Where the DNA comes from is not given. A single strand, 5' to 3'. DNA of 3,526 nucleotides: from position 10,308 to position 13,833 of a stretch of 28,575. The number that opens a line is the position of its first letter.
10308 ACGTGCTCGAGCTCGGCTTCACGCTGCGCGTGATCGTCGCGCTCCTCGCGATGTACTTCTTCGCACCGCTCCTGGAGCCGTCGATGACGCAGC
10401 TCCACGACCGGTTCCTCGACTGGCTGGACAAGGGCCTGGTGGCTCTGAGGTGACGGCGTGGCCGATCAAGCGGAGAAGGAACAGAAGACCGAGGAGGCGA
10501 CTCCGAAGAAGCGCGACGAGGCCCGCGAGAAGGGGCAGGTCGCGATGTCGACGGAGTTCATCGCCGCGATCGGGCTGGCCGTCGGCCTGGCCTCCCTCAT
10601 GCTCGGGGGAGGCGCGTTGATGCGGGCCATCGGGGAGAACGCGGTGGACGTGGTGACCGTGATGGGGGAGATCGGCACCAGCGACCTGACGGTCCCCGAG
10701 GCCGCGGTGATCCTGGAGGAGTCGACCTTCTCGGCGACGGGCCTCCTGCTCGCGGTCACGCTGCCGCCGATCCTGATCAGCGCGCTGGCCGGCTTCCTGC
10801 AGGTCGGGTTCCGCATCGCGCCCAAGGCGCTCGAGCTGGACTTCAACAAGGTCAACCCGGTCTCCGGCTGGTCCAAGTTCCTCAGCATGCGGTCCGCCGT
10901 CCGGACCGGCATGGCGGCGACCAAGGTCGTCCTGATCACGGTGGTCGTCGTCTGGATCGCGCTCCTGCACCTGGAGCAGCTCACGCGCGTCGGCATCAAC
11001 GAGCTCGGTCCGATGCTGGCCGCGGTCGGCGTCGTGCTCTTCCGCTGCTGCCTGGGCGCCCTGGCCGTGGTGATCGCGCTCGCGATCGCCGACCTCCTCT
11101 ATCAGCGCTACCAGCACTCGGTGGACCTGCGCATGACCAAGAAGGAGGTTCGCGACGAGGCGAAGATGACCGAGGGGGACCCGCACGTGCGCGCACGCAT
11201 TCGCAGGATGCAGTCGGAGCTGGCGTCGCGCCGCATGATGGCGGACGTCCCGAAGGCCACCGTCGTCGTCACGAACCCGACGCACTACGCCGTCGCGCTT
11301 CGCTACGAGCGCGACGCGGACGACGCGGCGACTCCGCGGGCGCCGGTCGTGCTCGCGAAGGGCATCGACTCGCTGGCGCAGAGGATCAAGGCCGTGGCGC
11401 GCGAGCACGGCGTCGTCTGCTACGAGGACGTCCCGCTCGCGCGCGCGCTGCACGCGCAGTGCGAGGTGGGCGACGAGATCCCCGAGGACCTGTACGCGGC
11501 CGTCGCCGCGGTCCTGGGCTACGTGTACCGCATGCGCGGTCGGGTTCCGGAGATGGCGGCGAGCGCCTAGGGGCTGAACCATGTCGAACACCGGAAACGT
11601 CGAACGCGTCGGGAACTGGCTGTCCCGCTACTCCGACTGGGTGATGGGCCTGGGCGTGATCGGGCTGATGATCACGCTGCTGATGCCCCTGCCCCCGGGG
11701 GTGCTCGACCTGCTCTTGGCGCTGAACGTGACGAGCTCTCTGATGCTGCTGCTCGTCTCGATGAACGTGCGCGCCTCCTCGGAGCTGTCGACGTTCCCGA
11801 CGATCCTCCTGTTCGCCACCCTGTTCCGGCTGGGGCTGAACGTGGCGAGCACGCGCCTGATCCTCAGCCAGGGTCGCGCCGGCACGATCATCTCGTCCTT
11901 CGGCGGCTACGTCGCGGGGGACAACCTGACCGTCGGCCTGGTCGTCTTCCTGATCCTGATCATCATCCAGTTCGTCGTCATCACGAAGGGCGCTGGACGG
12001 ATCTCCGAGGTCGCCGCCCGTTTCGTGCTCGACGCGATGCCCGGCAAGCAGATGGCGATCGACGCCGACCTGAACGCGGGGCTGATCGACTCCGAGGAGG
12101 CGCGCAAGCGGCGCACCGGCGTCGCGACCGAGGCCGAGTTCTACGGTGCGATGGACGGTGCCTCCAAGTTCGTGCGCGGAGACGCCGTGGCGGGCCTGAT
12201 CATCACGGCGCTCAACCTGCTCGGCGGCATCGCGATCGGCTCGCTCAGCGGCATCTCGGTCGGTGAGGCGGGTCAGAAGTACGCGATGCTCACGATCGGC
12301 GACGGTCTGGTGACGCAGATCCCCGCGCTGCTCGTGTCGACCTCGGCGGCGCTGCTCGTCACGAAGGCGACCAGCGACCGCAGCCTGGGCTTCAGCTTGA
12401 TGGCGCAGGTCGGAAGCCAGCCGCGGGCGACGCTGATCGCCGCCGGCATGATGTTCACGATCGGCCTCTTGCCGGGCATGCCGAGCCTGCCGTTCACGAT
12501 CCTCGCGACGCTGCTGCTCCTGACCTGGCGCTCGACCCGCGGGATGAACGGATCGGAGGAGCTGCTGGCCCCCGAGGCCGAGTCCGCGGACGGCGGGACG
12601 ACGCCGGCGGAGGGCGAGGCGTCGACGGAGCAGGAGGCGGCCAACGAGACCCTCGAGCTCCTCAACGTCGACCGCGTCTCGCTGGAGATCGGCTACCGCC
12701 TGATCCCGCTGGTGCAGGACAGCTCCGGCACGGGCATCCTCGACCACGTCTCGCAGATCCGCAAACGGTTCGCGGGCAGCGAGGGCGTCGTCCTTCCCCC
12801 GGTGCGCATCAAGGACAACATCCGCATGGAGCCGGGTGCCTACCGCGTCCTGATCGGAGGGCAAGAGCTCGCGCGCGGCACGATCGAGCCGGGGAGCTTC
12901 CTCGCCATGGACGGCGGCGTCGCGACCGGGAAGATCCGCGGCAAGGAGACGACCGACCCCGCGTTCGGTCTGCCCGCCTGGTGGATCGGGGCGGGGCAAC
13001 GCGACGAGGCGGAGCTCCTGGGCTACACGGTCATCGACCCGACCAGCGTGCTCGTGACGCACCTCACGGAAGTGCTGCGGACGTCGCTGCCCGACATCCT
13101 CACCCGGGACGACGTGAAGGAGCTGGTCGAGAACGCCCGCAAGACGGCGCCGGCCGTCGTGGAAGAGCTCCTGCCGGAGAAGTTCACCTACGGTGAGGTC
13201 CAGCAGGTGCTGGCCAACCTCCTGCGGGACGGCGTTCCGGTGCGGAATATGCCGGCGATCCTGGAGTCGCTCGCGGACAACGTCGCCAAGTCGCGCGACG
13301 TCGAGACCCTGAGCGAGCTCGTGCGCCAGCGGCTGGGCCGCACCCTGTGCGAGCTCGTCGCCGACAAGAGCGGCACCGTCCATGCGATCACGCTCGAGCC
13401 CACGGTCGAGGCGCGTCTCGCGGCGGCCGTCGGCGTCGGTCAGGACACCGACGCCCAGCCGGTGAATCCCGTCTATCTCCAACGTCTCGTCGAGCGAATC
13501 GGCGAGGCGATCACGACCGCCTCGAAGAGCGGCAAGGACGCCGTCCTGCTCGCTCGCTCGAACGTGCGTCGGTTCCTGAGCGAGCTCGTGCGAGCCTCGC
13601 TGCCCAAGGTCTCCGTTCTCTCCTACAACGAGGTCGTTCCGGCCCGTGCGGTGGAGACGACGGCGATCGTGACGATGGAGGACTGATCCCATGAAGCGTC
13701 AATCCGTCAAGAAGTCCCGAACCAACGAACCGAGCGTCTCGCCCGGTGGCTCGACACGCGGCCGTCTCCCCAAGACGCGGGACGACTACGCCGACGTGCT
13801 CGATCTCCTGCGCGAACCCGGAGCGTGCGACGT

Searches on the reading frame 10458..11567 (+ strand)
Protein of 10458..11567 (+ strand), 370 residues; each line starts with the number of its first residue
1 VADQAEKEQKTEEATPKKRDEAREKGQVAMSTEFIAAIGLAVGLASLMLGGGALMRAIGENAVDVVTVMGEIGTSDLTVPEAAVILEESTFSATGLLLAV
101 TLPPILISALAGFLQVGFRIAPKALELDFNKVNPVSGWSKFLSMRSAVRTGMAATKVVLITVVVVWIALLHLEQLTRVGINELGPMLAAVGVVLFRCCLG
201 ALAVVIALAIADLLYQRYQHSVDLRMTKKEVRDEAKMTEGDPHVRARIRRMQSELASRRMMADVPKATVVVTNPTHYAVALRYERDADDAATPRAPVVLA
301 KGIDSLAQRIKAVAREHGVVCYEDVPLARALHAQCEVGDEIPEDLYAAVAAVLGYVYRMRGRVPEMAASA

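Call 11: search_protein_families(library=pfam, proteins=[window:10458-11567:+], max_evalue=0.01)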
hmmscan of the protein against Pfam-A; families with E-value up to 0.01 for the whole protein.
window:10458-11567:+ (370 aa): 1 family
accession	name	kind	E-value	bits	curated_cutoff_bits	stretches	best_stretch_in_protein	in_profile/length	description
PF01312.24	Bac_export_2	-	8.9e-109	364.2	24.4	1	8-356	1-335/335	FlhB HrpN YscU SpaS Family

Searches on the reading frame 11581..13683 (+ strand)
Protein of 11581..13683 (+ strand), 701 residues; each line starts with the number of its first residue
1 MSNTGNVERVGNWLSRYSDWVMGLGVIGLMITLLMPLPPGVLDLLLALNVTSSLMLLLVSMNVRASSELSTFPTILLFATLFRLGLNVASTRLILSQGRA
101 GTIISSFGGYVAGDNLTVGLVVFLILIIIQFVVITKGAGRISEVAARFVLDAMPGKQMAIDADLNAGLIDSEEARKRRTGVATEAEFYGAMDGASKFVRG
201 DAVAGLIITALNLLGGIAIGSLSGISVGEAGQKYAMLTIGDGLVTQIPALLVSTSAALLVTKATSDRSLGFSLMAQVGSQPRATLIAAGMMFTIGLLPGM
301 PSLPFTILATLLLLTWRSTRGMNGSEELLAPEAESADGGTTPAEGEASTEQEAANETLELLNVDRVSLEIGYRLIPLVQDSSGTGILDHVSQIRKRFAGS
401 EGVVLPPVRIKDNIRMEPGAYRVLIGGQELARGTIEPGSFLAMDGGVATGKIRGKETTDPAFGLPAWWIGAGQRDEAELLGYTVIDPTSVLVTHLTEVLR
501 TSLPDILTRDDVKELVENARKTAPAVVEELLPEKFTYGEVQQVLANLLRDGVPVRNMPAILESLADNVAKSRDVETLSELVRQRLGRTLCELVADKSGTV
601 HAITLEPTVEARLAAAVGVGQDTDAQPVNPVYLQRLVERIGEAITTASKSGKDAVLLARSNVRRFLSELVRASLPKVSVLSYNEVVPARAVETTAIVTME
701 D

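Call 12: search_protein_families(library=pfam, proteins=[window:11581-13683:+], max_evalue=0.01)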
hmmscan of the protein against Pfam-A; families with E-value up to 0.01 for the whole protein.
window:11581-13683:+ (701 aa): 1 family
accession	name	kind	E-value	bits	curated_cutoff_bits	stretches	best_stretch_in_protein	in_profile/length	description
PF00771.25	FHIPEP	-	1.5e-242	807.3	29.1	1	30-687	2-654/657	FHIPEP family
